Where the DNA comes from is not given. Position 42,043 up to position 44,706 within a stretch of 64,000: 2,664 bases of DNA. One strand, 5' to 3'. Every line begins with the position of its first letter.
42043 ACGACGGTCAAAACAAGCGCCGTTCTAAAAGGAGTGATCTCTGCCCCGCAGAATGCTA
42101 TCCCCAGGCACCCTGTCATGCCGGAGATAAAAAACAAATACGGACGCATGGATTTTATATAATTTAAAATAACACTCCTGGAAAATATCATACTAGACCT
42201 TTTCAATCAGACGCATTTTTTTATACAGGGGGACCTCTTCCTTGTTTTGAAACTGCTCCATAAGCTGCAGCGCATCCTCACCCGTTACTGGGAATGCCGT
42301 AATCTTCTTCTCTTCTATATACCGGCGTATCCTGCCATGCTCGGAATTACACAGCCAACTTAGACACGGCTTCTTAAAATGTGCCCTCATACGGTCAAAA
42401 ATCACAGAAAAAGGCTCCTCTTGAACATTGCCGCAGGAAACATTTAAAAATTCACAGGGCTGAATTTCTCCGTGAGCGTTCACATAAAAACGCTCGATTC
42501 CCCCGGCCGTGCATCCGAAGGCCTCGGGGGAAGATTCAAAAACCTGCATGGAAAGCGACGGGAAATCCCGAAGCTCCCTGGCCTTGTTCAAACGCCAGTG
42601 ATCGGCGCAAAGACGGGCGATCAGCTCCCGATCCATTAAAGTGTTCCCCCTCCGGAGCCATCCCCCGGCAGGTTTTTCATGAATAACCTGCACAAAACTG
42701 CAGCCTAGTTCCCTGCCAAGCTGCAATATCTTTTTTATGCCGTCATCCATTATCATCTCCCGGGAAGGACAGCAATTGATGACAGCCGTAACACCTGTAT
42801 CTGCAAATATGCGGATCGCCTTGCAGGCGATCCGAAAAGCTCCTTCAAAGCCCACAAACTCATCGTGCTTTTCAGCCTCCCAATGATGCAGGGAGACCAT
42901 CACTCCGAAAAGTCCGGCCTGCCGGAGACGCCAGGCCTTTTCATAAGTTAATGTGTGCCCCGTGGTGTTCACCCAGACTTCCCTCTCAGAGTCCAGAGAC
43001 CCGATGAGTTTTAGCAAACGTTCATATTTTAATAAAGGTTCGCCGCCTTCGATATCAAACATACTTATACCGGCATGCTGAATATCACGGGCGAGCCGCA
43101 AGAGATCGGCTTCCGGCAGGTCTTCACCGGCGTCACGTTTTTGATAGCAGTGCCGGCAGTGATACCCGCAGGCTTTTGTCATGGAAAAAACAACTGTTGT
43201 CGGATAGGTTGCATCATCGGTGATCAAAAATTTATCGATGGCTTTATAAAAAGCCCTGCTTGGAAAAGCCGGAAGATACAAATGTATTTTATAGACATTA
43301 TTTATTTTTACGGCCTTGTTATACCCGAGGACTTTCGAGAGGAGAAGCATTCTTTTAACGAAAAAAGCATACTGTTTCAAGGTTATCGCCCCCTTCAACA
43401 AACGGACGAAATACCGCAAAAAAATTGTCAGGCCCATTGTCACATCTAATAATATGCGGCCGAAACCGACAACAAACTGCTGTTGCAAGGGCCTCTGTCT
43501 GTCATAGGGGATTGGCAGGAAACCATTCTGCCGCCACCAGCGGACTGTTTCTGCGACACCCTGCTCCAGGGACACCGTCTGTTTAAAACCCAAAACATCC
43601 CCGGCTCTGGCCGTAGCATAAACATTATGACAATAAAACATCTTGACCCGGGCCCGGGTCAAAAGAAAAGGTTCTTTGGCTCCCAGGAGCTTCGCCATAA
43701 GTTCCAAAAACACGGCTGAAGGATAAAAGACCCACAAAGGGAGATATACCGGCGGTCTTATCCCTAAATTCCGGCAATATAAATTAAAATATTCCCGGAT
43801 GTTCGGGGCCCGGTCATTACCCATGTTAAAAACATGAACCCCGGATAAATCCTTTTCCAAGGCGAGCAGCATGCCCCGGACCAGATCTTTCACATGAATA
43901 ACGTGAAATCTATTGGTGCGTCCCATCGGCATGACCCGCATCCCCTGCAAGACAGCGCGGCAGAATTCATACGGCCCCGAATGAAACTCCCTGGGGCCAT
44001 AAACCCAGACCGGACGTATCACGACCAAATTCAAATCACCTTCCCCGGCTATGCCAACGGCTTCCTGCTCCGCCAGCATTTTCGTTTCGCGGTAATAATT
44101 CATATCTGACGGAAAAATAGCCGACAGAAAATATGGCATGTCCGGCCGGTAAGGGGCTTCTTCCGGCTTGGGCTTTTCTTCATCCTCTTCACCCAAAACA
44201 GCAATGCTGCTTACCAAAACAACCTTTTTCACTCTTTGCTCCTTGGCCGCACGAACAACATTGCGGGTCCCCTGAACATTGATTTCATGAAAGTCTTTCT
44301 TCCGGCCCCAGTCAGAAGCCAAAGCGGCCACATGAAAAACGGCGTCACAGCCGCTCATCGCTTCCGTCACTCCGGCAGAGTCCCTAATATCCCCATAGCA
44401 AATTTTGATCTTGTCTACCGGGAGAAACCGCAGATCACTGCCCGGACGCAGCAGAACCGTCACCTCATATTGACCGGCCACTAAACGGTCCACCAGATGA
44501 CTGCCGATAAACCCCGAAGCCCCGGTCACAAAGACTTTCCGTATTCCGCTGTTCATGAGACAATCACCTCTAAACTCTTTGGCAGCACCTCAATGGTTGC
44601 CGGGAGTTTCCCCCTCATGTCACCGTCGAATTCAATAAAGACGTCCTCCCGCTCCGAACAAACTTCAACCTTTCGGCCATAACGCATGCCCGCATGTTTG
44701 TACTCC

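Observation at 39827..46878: Translationally coupled operon: Spt-like alpha-oxoamine synthase, two DAGK-family lipid kinases, SDR::radical-SAM fusion and UbiA prenyltransferase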

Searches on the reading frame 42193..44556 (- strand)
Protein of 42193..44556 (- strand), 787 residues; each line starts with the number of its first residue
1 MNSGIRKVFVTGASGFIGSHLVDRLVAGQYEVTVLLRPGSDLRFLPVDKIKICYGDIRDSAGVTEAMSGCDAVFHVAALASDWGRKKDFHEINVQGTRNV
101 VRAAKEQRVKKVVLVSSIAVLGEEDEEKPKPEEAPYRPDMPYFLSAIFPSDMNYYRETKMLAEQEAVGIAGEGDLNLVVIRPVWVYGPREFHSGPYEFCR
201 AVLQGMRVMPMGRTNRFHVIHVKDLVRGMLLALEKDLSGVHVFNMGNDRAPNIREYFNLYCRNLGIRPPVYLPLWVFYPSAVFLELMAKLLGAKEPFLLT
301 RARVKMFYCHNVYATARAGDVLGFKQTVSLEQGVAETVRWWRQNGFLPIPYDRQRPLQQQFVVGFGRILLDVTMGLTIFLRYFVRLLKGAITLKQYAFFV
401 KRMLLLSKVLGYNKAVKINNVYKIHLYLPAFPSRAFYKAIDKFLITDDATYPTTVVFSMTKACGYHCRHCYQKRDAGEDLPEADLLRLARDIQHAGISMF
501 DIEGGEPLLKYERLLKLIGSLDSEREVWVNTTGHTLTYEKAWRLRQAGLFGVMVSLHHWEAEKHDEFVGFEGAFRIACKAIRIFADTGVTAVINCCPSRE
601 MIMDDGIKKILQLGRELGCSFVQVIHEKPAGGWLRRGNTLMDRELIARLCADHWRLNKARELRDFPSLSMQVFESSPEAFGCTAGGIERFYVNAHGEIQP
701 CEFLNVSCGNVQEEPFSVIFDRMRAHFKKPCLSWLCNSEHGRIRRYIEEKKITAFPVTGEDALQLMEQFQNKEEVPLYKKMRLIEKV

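Call 3: search_protein_families(library=pfam, proteins=[window:42193-44556:-], max_evalue=0.01)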
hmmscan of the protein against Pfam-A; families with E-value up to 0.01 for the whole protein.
window:42193-44556:- (787 aa): 11 families
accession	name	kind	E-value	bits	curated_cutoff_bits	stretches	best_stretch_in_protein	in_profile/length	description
PF01370.27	Epimerase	-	7.9e-40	137.2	20.9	1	8-246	1-240/240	NAD dependent epimerase/dehydratase family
PF01073.25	3Beta_HSD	-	4.5e-25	88.7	22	1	10-228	2-224/280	3-beta hydroxysteroid dehydrogenase/isomerase family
PF16363.11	GDP_Man_Dehyd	-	1.9e-21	77.3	27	1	9-265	1-267/332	GDP-mannose 4,6 dehydratase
PF13460.12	NAD_binding_10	-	8.3e-21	75.1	27.2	1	12-131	1-112/184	NAD(P)H-binding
PF07993.18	NAD_binding_4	-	4.7e-19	69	20.1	1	10-193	1-213/258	Male sterility protein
PF04055.27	Radical_SAM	-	2.1e-14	54.4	29.5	1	458-592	2-145/166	Radical SAM superfamily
PF02719.21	Polysacc_synt_2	-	2.3e-10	40.6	20.2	1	8-117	1-128/293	Polysaccharide biosynthesis protein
PF05368.20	NmrA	-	4.8e-08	33.4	27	1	7-115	4-105/298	NmrA-like family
PF04321.23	RmlD_sub_bind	-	8e-08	32.1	27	1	7-188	2-154/287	RmlD substrate binding domain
PF13353.11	Fer4_12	-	4.9e-07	30.6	22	1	459-538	11-96/137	4Fe-4S single cluster domain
PF13186.11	SPASM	-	0.0012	19.5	21.5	1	686-723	4-46/67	Iron-sulfur cluster-binding domain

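Call 4: search_protein_families(library=ncbifam, proteins=[window:42193-44556:-], max_evalue=0.01)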
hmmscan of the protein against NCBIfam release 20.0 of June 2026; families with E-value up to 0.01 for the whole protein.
window:42193-44556:- (787 aa): 70 families (the best 25 are shown)
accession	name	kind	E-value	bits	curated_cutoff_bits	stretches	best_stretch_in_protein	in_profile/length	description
TIGR03466.1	HpnA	hypoth_equivalog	3.1e-51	174.2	367.65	1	7-346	2-326/327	hopanoid-associated sugar epimerase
NF042423.1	oxyalk_red_Shew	equivalog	6.6e-40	137.2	580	1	3-335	6-329/331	2-alkyl-3-oxoalkanoate reductase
NF042422.1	oxyalk_red_OleD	equivalog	5.3e-31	108.2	580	1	7-341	2-328/329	2-alkyl-3-oxoalkanoate reductase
NF052578.1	StrlDmthSdmBMthl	equivalog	4.4e-28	99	600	1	9-346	4-327/328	sterol demethylase protein SdmB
TIGR04180.1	EDH_00030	hypoth_equivalog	7.2e-27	94.2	475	1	8-254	1-246/297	NAD-dependent 4,6-dehydratase LegB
TIGR04545.1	rSAM_ahbD_hemeb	equivalog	3.2e-24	86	500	2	455-631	2-179/339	heme b synthase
TIGR04055.1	rSAM_NirJ2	equivalog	5.3e-24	85.3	500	1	456-721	3-274/326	putative heme d1 biosynthesis radical SAM protein NirJ2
TIGR04303.1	GeoRSP_rSAM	equivalog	2.5e-21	76.6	400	1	452-716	4-271/325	GeoRSP system radical SAM/SPASM protein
TIGR04053.2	TIGR04053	equivalog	1.2e-19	70.9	395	1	450-625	5-184/366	TIGR04053 family radical SAM/SPASM domain-containing protein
NF058621.1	DiazavRedAvaA7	equivalog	1.7e-18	67.3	400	1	7-273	2-257/304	3-diazoavenalumate denitrifying reductase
TIGR01179.1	galE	equivalog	2.6e-18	65.9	262.3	1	7-143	1-146/332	UDP-glucose 4-epimerase GalE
TIGR01746.1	Thioester-redct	subfamily_domain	9.7e-17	61.2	213.35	1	7-259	1-276/371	thioester reductase domain-containing protein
TIGR04347.1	pseudo_SAM_Halo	equivalog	1.1e-16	61.2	525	1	445-591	30-178/390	TIGR04347 family pseudo-SAM/SPASM protein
TIGR04251.1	SCM_rSAM_ScmF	equivalog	6.1e-16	58.7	400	1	454-681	5-231/353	SynChlorMet cassette radical SAM/SPASM protein ScmF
TIGR02668.1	moaA_archaeal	equivalog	5.5e-15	55.1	325.25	1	457-630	14-189/303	GTP 3',8-cyclase MoaA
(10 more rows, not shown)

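Call 5: find_homologous_proteins(query=window:42193-44556:-, max_evalue=1e-10)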
Query window:42193-44556:- (787 aa): 61 proteins with E <= 1e-10 among 8000 candidates.
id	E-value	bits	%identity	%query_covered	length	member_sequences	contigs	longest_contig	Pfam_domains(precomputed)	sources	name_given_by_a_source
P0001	0.0e+0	1844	100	100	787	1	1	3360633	PF04321.24,PF16363.12,PF02719.22,PF04055.28,PF05368.20,PF13353.12,PF01073.26,PF07993.19,PF13460.13,PF01370.28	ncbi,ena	-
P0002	0.0e+0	1154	61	100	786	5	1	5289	PF04321.24,PF16363.12,PF02719.22,PF13186.12,PF04055.28,PF05368.20,PF13353.12,PF01073.26,PF07993.19,PF13460.13,PF01370.28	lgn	-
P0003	0.0e+0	1144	61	99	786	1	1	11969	PF04321.24,PF16363.12,PF02719.22,PF13186.12,PF04055.28,PF05368.20,PF13353.12,PF01073.26,PF07993.19,PF13460.13,PF01370.28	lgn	-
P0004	0.0e+0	1142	60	100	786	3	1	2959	PF04321.24,PF16363.12,PF02719.22,PF13186.12,PF04055.28,PF05368.20,PF13353.12,PF01073.26,PF07993.19,PF13460.13,PF01370.28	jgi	jgi:nucleoside-diphosphate-sugar epimerase/MoaA/NifB/PqqE/SkfB family radical SAM enzyme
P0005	0.0e+0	1125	59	100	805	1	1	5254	PF04321.24,PF16363.12,PF02719.22,PF04055.28,PF05368.20,PF13353.12,PF01073.26,PF07993.19,PF13460.13,PF01370.28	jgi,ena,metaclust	metaclust:\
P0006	0.0e+0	1124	58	100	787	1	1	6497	PF04321.24,PF16363.12,PF02719.22,PF04055.28,PF05368.20,PF13353.12,PF01073.26,PF07993.19,PF13460.13,PF01370.28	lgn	-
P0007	0.0e+0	1115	61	99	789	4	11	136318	PF04321.24,PF16363.12,PF02719.22,PF13186.12,PF04055.28,PF05368.20,PF13353.12,PF01073.26,PF07993.19,PF13460.13,PF01370.28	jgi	-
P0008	0.0e+0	1108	58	99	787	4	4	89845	PF16363.12,PF05368.20,PF01370.28,PF04321.24,PF02719.22,PF13186.12,PF04055.28,PF13353.12,PF01073.26,PF07993.19,PF13460.13,PF00106.32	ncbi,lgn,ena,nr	ncbi:MAG: NAD-dependent epimerase/dehydratase family protein [Candidatus Omnitrophica bacterium]|nr:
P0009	0.0e+0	1103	58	100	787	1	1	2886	PF04321.24,PF16363.12,PF02719.22,PF13186.12,PF04055.28,PF05368.20,PF13353.12,PF01073.26,PF07993.19,PF13460.13,PF01370.28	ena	-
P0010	0.0e+0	1070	56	99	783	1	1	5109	PF04321.24,PF16363.12,PF02719.22,PF13186.12,PF04055.28,PF05368.20,PF13353.12,PF01073.26,PF07993.19,PF13460.13,PF01370.28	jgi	-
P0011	0.0e+0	1018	55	99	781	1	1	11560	PF04321.24,PF16363.12,PF02719.22,PF13186.12,PF04055.28,PF05368.20,PF13353.12,PF01073.26,PF07993.19,PF13460.13,PF01370.28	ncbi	ncbi:MAG: NAD-dependent epimerase/dehydratase family protein [bacterium]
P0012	1.2e-256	872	50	99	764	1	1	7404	PF04321.24,PF16363.12,PF02719.22,PF13186.12,PF04055.28,PF05368.20,PF13353.12,PF01073.26,PF07993.19,PF13460.13,PF01370.28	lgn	-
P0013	5.6e-254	863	49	98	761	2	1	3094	PF04321.24,PF16363.12,PF02719.22,PF13186.12,PF04055.28,PF05368.20,PF13353.12,PF01073.26,PF07993.19,PF13460.13,PF01370.28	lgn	-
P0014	9.0e-253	859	49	99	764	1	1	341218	PF04321.24,PF16363.12,PF02719.22,PF13186.12,PF04055.28,PF05368.20,PF13353.12,PF01073.26,PF07993.19,PF13460.13,PF01370.28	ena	-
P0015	2.3e-249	848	49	98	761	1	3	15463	PF04321.24,PF16363.12,PF02719.22,PF04055.28,PF05368.20,PF01073.26,PF07993.19,PF13460.13,PF01370.28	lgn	-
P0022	1.3e-173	597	59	55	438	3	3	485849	PF13186.12,PF04055.28,PF13353.12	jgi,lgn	-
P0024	1.1e-115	406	45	54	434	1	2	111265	PF04055.28,PF13353.12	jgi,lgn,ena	-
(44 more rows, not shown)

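Call 7: find_encoding_contigs(protein=P0001, flank=10000, max_places=2)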
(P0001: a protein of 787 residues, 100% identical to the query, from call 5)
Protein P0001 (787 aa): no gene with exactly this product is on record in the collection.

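Call 8: find_encoding_contigs(protein=P0008, flank=10000, max_places=3)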
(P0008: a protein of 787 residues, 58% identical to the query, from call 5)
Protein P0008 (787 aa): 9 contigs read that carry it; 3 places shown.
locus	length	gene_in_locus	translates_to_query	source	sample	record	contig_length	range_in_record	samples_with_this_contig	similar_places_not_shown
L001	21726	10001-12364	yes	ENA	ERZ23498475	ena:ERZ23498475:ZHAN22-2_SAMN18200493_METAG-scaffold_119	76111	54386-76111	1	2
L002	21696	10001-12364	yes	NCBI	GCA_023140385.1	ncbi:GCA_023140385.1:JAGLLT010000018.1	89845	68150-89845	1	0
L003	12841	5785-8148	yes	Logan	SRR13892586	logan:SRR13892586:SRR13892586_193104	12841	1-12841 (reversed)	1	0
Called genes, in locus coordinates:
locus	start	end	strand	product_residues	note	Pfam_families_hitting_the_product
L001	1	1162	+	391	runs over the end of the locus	PF01590:GAF, PF13185:GAF_2, PF13492:GAF_3, PF13487:HD_5, PF01966:HD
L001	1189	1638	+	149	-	-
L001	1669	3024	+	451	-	PF00069:Pkinase, PF07714:PK_Tyr_Ser-Thr, PF01636:APH (faint), PF03109:ABC1 (weak), PF14531:Kinase-like (weak), PF17667:Pkinase_fungal (weak)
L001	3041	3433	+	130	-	-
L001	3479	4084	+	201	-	-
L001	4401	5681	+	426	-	PF01833:TIG (faint)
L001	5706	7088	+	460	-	PF24251:DUF7453 (faint)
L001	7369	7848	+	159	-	PF22381:Staph_reg_Sar_Rot, PF12802:MarR_2, PF01047:MarR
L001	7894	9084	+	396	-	PF00155:Aminotran_1_2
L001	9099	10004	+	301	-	PF00781:DAGK_cat, PF19279:YegS_C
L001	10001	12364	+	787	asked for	PF01073:3Beta_HSD, PF01370:Epimerase, PF02719:Polysacc_synt_2, PF04321:RmlD_sub_bind, PF05368:NmrA, PF13460:NAD_binding_10, PF16363:GDP_Man_Dehyd, PF07993:NAD_binding_4, +4 more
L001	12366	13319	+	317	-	PF01040:UbiA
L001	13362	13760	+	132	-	-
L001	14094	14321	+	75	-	-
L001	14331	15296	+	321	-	-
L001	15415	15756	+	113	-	PF01797:Y1_Tnp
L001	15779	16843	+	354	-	-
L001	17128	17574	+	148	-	PF02681:DUF212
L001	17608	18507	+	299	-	PF13174:TPR_6 (faint), PF01476:LysM, PF03734:YkuD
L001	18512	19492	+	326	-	PF03255:ACCA, PF01039:Carboxyl_trans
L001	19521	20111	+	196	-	PF02632:BioY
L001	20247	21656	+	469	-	PF01171:ATP_bind_3, PF11734:TilS_C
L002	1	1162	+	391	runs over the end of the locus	PF01590:GAF, PF13185:GAF_2, PF13492:GAF_3, PF13487:HD_5, PF01966:HD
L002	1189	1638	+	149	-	-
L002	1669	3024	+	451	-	PF00069:Pkinase, PF07714:PK_Tyr_Ser-Thr, PF01636:APH (faint), PF03109:ABC1 (weak), PF14531:Kinase-like (weak), PF17667:Pkinase_fungal (weak)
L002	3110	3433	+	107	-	-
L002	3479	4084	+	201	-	-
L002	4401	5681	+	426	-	PF01833:TIG (faint)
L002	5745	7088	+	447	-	PF24251:DUF7453 (faint)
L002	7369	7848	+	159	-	PF22381:Staph_reg_Sar_Rot, PF12802:MarR_2, PF01047:MarR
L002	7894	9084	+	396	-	PF00155:Aminotran_1_2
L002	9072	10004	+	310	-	PF00781:DAGK_cat, PF19279:YegS_C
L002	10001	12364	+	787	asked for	PF01073:3Beta_HSD, PF01370:Epimerase, PF02719:Polysacc_synt_2, PF04321:RmlD_sub_bind, PF05368:NmrA, PF13460:NAD_binding_10, PF16363:GDP_Man_Dehyd, PF07993:NAD_binding_4, +4 more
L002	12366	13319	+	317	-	PF01040:UbiA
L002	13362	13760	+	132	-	-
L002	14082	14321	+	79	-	-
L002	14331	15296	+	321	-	-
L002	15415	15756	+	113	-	PF01797:Y1_Tnp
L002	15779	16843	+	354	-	-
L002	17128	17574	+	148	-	PF02681:DUF212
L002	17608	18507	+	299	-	PF13174:TPR_6 (faint), PF01476:LysM, PF03734:YkuD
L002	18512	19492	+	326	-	PF03255:ACCA, PF01039:Carboxyl_trans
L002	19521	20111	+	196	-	PF02632:BioY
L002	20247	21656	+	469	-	PF01171:ATP_bind_3, PF11734:TilS_C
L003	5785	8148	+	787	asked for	PF01073:3Beta_HSD, PF01370:Epimerase, PF02719:Polysacc_synt_2, PF04321:RmlD_sub_bind, PF05368:NmrA, PF13460:NAD_binding_10, PF16363:GDP_Man_Dehyd, PF07993:NAD_binding_4, +4 more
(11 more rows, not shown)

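Call 9: find_encoding_contigs(protein=P0014, flank=10000, max_places=2)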
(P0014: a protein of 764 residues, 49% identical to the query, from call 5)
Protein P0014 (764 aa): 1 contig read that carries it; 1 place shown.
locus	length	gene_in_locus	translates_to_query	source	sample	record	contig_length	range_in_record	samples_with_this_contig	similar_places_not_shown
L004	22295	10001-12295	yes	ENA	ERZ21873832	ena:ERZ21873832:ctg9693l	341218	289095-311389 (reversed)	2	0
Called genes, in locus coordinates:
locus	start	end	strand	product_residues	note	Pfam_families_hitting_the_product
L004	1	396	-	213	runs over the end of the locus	-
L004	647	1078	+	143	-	-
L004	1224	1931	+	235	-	-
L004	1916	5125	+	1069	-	PF02534:T4SS-DNA_transf, PF10412:TrwB_AAD_bind, PF12696:TraG-D_C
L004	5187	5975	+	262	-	-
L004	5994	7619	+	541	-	-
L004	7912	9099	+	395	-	PF00155:Aminotran_1_2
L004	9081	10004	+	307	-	PF00781:DAGK_cat, PF19279:YegS_C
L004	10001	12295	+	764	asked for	PF01073:3Beta_HSD, PF01370:Epimerase, PF04321:RmlD_sub_bind, PF05368:NmrA, PF13460:NAD_binding_10, PF16363:GDP_Man_Dehyd, PF07993:NAD_binding_4, PF04055:Radical_SAM, +3 more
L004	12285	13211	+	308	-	PF01040:UbiA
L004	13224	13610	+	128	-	-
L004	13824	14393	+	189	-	-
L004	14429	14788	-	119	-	-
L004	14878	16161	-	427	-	-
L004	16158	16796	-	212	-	-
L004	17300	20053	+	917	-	PF20464:MmeI_N, PF20465:MmeI_hel, PF02384:N6_Mtase (faint), PF20473:MmeI_Mtase, PF20466:MmeI_TRD, PF20467:MmeI_C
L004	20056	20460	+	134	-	-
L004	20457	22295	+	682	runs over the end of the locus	PF00270:DEAD (weak)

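Call 11: find_encoding_contigs(protein=P0022, flank=10000, max_places=2)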
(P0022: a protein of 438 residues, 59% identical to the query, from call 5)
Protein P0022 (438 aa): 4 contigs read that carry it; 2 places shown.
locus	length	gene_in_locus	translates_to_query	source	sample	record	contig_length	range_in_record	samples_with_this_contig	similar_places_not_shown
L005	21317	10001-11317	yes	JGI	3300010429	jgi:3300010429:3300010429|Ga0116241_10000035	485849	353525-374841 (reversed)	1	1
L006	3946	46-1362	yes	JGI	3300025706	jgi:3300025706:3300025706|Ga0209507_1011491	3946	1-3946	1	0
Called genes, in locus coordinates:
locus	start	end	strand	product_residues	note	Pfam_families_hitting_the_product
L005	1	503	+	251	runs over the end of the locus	PF00977:His_biosynth, PF02581:TMP-TENI (faint), PF01207:Dus (faint), PF03060:NMO (faint)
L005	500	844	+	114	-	PF01502:PRA-CH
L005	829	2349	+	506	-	PF04715:, PF00425:Chorismate_bind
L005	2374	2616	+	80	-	PF00886:Ribosomal_S16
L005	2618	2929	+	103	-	PF02699:YajC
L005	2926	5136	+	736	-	PF07549:Sec_GG (faint), PF21760:SecD_1st, PF22599:SecDF_P1_head, PF02355:SecD_SecF_C, PF03176:MMPL (weak), PF02355:SecD_SecF_C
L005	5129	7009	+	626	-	PF14814:UB2H (faint), PF17757:UvrB_inter, PF02559:CarD_TRCF_RID, PF04851:ResIII, PF00270:DEAD, PF00271:Helicase_C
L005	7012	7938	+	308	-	PF13623:SurA_N_2, PF13624:SurA_N_3, PF09312:SurA_N, PF13145:Rotamase_2, PF13616:Rotamase_3, PF00639:Rotamase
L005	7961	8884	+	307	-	PF04166:PdxA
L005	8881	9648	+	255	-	PF00398:RrnaAD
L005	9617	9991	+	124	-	-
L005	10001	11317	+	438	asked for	PF04055:Radical_SAM, PF13353:Fer4_12 (weak), PF13186:SPASM (weak)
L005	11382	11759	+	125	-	-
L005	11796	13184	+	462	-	PF02585:PIG-L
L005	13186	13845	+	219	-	PF00583:Acetyltransf_1 (weak), PF13508:Acetyltransf_7 (faint)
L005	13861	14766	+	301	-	-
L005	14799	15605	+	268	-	PF07661:MORN_2 (faint)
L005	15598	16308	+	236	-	PF20108:DUF6498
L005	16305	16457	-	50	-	-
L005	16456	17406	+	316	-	PF01641:SelR, PF01625:PMSR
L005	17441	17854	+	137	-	-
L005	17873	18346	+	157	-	PF01243:PNPOx_N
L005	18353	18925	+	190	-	PF02525:Flavodoxin_2, PF03358:FMN_red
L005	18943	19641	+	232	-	PF01381:HTH_3 (faint), PF13443:HTH_26 (weak)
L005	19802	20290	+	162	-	-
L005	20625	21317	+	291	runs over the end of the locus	PF01555:N6_N4_Mtase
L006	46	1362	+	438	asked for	PF04055:Radical_SAM, PF13353:Fer4_12 (weak), PF13186:SPASM (weak)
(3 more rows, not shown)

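Call 12: find_encoding_contigs(protein=P0024, flank=10000, max_places=2)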
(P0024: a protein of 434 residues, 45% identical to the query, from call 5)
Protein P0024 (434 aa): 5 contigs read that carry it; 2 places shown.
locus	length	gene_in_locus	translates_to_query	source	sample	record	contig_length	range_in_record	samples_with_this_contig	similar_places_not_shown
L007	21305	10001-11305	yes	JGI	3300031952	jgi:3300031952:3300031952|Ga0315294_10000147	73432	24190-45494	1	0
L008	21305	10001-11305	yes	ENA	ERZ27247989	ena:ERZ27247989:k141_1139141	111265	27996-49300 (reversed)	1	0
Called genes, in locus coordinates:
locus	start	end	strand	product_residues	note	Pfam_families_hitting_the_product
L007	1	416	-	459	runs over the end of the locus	PF00232:Glyco_hydro_1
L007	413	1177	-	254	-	-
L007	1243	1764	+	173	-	-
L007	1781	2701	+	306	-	PF14534:DUF4440 (faint), PF12680:SnoaL_2 (weak), PF07366:SnoaL, PF12680:SnoaL_2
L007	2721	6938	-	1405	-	PF02836:Glyco_hydro_2_C, PF16841:CBM60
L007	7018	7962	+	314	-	PF12680:SnoaL_2 (weak), PF07366:SnoaL, PF12680:SnoaL_2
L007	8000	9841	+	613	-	-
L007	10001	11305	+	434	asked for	PF04055:Radical_SAM, PF13353:Fer4_12 (weak)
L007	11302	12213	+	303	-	PF00781:DAGK_cat, PF19279:YegS_C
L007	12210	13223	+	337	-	PF00586:AIRS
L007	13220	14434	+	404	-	PF00724:Oxidored_FMN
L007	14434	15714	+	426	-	PF00155:Aminotran_1_2, PF01212:Beta_elim_lyase (weak), PF01276:OKR_DC_1 (weak)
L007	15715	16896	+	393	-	PF00106:adh_short (weak), PF01073:3Beta_HSD, PF01370:Epimerase, PF04321:RmlD_sub_bind, PF05368:NmrA (weak), PF13460:NAD_binding_10, PF16363:GDP_Man_Dehyd, PF07993:NAD_binding_4, +1 more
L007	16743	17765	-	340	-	PF01040:UbiA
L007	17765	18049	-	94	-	PF05187:Fer4_ETF_QO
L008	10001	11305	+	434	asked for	PF04055:Radical_SAM, PF13353:Fer4_12 (weak)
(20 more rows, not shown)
